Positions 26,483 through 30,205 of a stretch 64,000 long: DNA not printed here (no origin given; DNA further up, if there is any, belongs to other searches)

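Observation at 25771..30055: Radical-SAM (spore-photoproduct-lyase-like) domain fused to an MCM-type AAA+ motor, with an HTH partner gene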

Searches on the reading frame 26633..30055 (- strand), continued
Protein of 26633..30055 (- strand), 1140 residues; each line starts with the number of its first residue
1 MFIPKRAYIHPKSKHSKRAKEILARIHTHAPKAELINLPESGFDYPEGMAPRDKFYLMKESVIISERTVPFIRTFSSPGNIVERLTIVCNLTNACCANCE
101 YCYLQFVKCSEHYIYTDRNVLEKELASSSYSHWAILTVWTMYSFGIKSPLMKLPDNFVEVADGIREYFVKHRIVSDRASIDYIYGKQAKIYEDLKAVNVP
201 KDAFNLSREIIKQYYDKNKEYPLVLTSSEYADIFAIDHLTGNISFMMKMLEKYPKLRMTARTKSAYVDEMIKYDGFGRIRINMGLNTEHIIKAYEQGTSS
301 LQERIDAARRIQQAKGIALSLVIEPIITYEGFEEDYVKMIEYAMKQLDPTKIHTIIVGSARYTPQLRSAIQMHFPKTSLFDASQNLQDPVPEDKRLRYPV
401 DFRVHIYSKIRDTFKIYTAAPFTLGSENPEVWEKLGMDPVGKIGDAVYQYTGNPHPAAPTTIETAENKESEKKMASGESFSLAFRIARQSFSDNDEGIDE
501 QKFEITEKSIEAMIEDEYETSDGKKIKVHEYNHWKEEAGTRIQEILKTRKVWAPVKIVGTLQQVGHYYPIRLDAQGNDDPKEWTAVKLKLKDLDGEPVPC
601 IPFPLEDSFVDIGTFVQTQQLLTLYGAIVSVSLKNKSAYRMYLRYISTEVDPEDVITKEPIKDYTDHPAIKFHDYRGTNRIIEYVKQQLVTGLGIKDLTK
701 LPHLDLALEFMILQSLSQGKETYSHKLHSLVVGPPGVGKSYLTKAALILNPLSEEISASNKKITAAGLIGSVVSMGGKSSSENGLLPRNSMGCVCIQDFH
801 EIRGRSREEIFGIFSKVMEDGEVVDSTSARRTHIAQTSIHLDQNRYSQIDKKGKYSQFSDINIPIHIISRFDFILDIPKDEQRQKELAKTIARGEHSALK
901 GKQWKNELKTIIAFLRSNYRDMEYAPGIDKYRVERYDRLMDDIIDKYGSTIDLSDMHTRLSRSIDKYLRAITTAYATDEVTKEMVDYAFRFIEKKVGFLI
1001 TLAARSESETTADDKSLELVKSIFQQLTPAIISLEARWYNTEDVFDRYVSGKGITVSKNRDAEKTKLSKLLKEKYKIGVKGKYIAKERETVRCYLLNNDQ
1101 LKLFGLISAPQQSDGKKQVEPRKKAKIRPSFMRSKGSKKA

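Call 22: find_encoding_contigs(protein=P0002, flank=10000, max_places=2)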
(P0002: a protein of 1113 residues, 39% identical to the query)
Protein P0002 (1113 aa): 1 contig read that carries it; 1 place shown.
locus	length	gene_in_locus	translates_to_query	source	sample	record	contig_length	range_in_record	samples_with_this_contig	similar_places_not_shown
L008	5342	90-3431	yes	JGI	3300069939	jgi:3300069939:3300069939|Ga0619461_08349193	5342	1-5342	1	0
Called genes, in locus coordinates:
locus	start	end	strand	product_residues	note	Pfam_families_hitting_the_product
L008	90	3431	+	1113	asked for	PF20903:SPL, PF00493:MCM (weak)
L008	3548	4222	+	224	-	-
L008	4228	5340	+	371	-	?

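Call 23: find_encoding_contigs(protein=P0003, flank=10000, max_places=2)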
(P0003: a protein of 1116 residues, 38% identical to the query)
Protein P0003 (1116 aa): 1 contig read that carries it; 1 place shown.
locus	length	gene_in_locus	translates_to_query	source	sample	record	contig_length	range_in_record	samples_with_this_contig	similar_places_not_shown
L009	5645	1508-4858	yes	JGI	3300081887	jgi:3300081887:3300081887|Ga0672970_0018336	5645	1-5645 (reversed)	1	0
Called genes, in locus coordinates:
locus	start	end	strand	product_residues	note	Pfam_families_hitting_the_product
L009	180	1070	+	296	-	-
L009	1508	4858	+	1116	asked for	PF20903:SPL, PF00493:MCM (weak)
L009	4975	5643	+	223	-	?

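Call 32: search_protein_representatives(protein=window:26633-30055:-)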
Query: 1140 residues. Proteins with E-value up to 0.001 (for the whole library): 1300; up to 1e-10: 571; up to 1e-30: 151. The best 150 are listed.
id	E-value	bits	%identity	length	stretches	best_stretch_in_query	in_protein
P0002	2.2e-226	770.6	42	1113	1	1-1001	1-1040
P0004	7.8e-210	715.9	41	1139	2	1-474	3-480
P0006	1.6e-206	704.9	38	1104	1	1-1006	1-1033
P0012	5.1e-206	703.2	38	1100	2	1-663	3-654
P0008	2.0e-197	674.8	39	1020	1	62-1007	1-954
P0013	2.0e-170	585.4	34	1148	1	1-1012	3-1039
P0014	1.1e-143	496.8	60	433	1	711-1139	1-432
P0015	3.7e-138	478.6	37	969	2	480-1002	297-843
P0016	4.7e-132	458.3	42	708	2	1-477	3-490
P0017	8.0e-126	437.7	63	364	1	141-474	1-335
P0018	5.2e-106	372.1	40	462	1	1-450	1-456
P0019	1.2e-105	370.9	38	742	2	110-449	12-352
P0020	1.5e-93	330.8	44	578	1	533-1003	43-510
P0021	1.8e-90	320.6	35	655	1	464-1002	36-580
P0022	5.4e-90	319.1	29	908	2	5-452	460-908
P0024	4.5e-89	316.0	36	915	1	5-452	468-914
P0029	1.8e-86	307.4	41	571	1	534-1003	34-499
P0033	2.9e-83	296.8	38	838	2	640-1008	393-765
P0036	7.1e-80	285.6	38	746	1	543-1025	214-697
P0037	2.5e-79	283.7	100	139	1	1002-1140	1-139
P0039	5.8e-78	279.2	37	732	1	533-1045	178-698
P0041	1.5e-77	277.8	38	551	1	533-1001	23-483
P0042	2.3e-77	277.2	34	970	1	1-517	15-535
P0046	8.0e-77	275.5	35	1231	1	1-452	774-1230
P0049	5.2e-76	272.8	36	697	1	45-451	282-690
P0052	5.9e-73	262.7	33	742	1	2-471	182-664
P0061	2.2e-70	254.1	35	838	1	534-1001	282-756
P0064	4.6e-69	249.8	35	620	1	545-1003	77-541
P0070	3.0e-66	240.5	36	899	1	534-1006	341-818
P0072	2.3e-65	237.5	32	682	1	9-451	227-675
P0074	7.3e-65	235.9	45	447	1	678-1003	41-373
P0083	1.6e-60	221.5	32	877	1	444-1000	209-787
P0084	2.2e-60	221.0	31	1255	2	1-453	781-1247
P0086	6.2e-59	216.2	33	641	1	524-1003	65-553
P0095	6.9e-53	196.2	33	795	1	515-1005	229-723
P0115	1.4e-43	165.4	36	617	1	681-1003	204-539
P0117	1.5e-42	162.0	36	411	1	681-1003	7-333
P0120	2.5e-42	161.2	37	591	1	676-1003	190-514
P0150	6.2e-33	130.1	32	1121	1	680-1017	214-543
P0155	5.1e-31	123.8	33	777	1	669-1000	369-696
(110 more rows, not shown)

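Call 33: search_protein_families(library=pfam, proteins=[P0022, P0024, P0046, P0084, P0049, P0052, P0072, P0042, P0015, P0033], max_evalue=0.001)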
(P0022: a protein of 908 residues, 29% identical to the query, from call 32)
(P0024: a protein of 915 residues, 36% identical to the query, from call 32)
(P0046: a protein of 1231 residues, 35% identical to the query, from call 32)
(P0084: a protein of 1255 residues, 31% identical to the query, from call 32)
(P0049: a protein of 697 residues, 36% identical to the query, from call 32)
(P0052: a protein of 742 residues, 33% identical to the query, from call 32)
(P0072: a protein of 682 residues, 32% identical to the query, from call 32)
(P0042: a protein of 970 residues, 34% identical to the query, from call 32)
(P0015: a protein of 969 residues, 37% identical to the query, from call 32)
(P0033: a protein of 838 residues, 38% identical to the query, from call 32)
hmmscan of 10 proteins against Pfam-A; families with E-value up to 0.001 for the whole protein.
P0022 (908 aa): 1 family
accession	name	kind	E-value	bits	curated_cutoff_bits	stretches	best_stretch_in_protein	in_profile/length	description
PF20903.3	SPL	-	4.9e-44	151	27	2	668-835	120-288/338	Spore photoproduct lyase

P0024 (915 aa): 3 families
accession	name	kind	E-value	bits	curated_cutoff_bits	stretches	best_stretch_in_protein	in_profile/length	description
PF20903.3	SPL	-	5.9e-29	101.5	27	1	666-841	112-288/338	Spore photoproduct lyase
PF19263.5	DUF5906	-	5e-24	85.6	27.6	1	167-274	1-114/114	Family of unknown function (DUF5906)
PF05272.17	VapE-like_dom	-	1.1e-05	25.5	25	1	136-280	25-167/217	Virulence-associated protein E-like domain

P0046 (1231 aa): 3 families
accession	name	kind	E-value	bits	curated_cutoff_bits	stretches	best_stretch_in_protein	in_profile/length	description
PF20903.3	SPL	-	1.5e-28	100.1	27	1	978-1158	109-288/338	Spore photoproduct lyase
PF04055.27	Radical_SAM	-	0.00013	22.6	29.5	0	864-890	3-22/166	Radical SAM superfamily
PF12307.13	DUF3631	-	0.00016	22.3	24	1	552-631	1-71/182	Protein of unknown function (DUF3631)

P0084 (1255 aa): 2 families
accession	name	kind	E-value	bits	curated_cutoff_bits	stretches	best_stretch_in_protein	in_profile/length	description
PF20903.3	SPL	-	4.6e-24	85.4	27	2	1024-1177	139-291/338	Spore photoproduct lyase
PF12307.13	DUF3631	-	1.4e-07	32.3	24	1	560-760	2-182/182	Protein of unknown function (DUF3631)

P0049 (697 aa): 1 family
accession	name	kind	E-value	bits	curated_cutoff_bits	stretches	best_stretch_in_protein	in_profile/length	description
PF20903.3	SPL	-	1.8e-19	70.3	27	1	430-619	105-289/338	Spore photoproduct lyase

P0052 (742 aa): 2 families
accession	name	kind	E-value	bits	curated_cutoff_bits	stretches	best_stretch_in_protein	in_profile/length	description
PF07505.17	DUF5131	-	7.4e-42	144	28.9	1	1-156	78-243/243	Protein of unknown function (DUF5131)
PF20903.3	SPL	-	9.1e-20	71.3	27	1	423-616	139-332/338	Spore photoproduct lyase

P0072 (682 aa): 1 family
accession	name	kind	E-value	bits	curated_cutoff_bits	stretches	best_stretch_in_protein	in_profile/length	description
PF20903.3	SPL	-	7.2e-20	71.6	27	1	453-622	138-302/338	Spore photoproduct lyase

P0042 (970 aa): 1 family
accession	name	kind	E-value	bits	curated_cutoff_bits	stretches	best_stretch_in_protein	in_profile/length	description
PF20903.3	SPL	-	1.2e-32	113.6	27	2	241-424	131-316/338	Spore photoproduct lyase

P0015 (969 aa): 2 families
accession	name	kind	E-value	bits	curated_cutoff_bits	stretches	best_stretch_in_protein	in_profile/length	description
PF20903.3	SPL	-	6.7e-22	78.3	27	1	17-170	139-293/338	Spore photoproduct lyase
PF00493.29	MCM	-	4.1e-13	49.4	23.3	1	546-727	33-210/224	MCM P-loop domain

P0033 (838 aa): 3 families
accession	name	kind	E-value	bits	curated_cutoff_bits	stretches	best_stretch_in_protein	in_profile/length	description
PF20903.3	SPL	-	1.1e-19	71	27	1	13-147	131-264/338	Spore photoproduct lyase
PF00493.29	MCM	-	9.1e-06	25.4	23.3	1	479-627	57-204/224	MCM P-loop domain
PF01078.27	Mg_chelatase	-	0.00053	19.9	20.3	0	530-587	93-148/207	Magnesium chelatase, subunit ChlI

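Call 34: search_protein_families(library=pfam, proteins=[P0061, P0070, P0083, P0095, P0150, P0155, P0036, P0039, P0020, P0018], max_evalue=0.001)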
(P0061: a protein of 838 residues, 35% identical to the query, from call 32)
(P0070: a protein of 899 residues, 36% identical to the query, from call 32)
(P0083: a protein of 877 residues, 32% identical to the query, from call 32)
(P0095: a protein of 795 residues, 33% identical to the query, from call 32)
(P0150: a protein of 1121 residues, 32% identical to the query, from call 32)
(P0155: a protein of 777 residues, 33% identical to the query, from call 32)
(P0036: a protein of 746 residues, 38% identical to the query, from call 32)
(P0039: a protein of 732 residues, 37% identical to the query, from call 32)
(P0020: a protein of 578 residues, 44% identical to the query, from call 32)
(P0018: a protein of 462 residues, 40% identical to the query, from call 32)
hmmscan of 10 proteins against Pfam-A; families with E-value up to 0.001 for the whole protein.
P0061 (838 aa): 2 families
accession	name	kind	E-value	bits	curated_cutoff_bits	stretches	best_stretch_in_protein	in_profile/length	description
PF08719.17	NADAR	-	1.7e-18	67.9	35.1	1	53-184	27-161/163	NADAR domain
PF00493.29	MCM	-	2.7e-06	27.1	23.3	1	446-630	29-210/224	MCM P-loop domain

P0070 (899 aa): 1 family
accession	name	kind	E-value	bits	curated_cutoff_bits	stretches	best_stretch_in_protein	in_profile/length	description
PF04055.27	Radical_SAM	-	3.7e-09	37.4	29.5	1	22-168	2-143/166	Radical SAM superfamily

P0083 (877 aa): 2 families
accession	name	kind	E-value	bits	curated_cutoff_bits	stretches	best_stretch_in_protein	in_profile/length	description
PF08719.17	NADAR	-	2.1e-15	57.8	35.1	1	55-185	30-161/163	NADAR domain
PF00493.29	MCM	-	4.3e-07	29.7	23.3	1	501-662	53-211/224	MCM P-loop domain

P0095 (795 aa): 2 families
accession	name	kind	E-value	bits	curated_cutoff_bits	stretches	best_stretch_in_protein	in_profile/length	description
PF01078.27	Mg_chelatase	-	1.6e-06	28.1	20.3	1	479-596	85-202/207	Magnesium chelatase, subunit ChlI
PF00493.29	MCM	-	6.1e-06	26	23.3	1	430-594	38-205/224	MCM P-loop domain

P0150 (1121 aa): 1 family
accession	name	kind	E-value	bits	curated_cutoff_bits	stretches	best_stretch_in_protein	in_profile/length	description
PF00493.29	MCM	-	3.6e-08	33.2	23.3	1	259-409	55-204/224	MCM P-loop domain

P0155 (777 aa): 1 family
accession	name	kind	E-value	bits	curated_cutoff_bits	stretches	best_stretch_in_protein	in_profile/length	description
PF00493.29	MCM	-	2.6e-08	33.7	23.3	1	426-583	58-212/224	MCM P-loop domain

P0036 (746 aa): 4 families
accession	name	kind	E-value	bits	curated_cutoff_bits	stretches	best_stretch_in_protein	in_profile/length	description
PF08719.17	NADAR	-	5.1e-22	79.3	35.1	1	11-152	8-159/163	NADAR domain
PF00493.29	MCM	-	3.7e-10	39.7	23.3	1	388-543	53-205/224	MCM P-loop domain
PF01316.27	Arg_repressor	-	4.5e-06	26.8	27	1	687-729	5-48/70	Arginine repressor, DNA binding domain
PF01078.27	Mg_chelatase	-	0.00011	22.1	20.3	0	431-508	87-156/207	Magnesium chelatase, subunit ChlI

P0039 (732 aa): 2 families
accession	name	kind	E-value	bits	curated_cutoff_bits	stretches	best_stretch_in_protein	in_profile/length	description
PF00493.29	MCM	-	5.8e-12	45.6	23.3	1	339-534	24-218/224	MCM P-loop domain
PF07728.20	AAA_5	-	1.7e-05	25.2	22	1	375-459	2-90/139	AAA domain (dynein-related subfamily)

P0020 (578 aa): 2 families
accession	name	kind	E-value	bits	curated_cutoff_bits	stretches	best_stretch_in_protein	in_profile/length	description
PF00493.29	MCM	-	3.5e-08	33.3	23.3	1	225-390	52-213/224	MCM P-loop domain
PF23202.1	PAH_ZNF598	-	0.00055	20.6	25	0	524-569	24-70/83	ZNF598 PAH domain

P0018 (462 aa): 1 family
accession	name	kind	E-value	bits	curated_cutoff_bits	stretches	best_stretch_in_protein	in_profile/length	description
PF20903.3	SPL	-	2.6e-22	79.6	27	1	230-397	132-300/338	Spore photoproduct lyase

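Call 37: find_related_loci(query=A1, collection=genome_contigs, flank=10000)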
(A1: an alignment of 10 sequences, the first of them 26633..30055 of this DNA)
Query A1 (1140 aa) in genome_contigs; peptide patterns used: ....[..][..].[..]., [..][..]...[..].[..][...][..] (x = any residue, [..] = any of these).
17 stretches matched a pattern; 9 encode a relative of the query (tblastn E <= 1e-3); 9 distinct loci.
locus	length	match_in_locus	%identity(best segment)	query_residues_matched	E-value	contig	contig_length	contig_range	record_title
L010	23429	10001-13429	62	1-1139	0e+0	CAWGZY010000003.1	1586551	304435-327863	MAG: uncultured Bacteroidetes bacterium isolate MFD01689.bin.1.50 genome assembly, contig: contig_30680, whole genome sh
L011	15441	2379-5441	37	1-999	0e+0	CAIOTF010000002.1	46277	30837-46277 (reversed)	MAG: uncultured Ignavibacteriae bacterium isolate KTt_bin-1621 genome assembly, contig: bin-1621:02/54, whole genome sho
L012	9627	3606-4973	62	2-451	0e+0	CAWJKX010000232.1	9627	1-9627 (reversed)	MAG: uncultured Bacteroidetes bacterium isolate MFD05379.bin.2.14 genome assembly, contig: contig_9846, whole genome sho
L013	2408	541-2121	33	507-1057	4e-88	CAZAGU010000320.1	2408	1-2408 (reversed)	MAG TPA_asm: uncultured bacterium isolate SRP191223_co2_100 genome assembly, contig: NODE_67350_length_2408_cov_4.754781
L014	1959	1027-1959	46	1-307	2e-85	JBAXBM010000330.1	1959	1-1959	MAG: Candidatus Omnitrophota bacterium isolate ELA167 MAG167_338, whole genome shotgun sequence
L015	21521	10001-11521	32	480-1003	8e-67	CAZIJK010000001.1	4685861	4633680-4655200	MAG TPA_asm: uncultured Melioribacter sp. isolate SRP302447_co3_778 genome assembly, contig: NODE_1_length_4685861_cov_7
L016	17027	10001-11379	39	542-1002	7e-71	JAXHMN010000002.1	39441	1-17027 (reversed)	MAG: Melioribacteraceae bacterium isolate Salar_de_Ascotan_soil_MAG_ASO53 contig_4582_polypolish, whole genome shotgun s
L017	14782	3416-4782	40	547-1002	4e-61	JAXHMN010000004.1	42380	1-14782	MAG: Melioribacteraceae bacterium isolate Salar_de_Ascotan_soil_MAG_ASO53 contig_4576_polypolish, whole genome shotgun s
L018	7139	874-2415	26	510-1019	9e-41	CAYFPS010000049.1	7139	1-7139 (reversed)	MAG TPA_asm: uncultured Bacteroidaceae bacterium isolate ERP019367_co1_104 genome assembly, contig: NODE_6206_length_713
